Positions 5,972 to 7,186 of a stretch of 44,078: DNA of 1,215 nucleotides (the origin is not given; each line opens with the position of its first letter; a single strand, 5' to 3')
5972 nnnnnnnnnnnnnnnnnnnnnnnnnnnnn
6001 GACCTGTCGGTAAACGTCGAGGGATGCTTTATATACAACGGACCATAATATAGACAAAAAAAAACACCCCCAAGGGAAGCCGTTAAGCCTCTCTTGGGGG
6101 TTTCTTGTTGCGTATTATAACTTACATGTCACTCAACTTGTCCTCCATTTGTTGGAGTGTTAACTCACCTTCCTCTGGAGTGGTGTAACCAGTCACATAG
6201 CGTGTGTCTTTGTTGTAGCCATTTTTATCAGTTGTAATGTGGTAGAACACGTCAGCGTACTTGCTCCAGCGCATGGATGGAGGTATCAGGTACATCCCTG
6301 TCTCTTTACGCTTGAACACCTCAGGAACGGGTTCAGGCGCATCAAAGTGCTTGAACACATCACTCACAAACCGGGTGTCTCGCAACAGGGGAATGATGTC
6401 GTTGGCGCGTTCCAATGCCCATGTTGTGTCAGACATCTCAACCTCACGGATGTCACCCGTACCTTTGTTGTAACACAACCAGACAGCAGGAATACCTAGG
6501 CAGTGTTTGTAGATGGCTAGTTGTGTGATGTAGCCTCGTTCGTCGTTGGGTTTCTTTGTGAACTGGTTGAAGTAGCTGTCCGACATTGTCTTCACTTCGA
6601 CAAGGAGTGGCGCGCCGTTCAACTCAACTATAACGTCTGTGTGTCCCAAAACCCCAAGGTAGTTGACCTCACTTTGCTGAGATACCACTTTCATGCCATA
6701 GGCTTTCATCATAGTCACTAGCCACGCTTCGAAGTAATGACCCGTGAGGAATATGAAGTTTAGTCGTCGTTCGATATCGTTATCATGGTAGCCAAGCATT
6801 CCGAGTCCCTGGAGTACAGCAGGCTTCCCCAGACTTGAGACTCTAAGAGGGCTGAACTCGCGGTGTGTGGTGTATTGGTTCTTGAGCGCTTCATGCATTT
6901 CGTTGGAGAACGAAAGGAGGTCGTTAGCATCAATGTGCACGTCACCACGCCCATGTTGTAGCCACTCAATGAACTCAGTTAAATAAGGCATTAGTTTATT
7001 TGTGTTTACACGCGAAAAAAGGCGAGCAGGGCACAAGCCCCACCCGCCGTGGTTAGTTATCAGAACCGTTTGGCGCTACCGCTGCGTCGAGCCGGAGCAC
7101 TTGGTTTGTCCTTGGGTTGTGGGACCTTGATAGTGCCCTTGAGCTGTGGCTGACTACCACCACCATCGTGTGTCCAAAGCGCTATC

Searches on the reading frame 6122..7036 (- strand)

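Call 82: search_protein_families(library=phrogs, max_evalue=0.00001, proteins=[window:6122-7036:-])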
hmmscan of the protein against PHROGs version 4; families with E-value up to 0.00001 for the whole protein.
window:6122-7036:- (304 aa): 2 families
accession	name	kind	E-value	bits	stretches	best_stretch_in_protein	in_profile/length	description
phrog_1990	-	DNA, RNA and nucleotide metabolism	7.3e-30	105.3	1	39-295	13-262/290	Cas4-domain exonuclease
phrog_1706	-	DNA, RNA and nucleotide metabolism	1.2e-11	45.6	1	102-222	107-208/293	CRISPR/Cas system associated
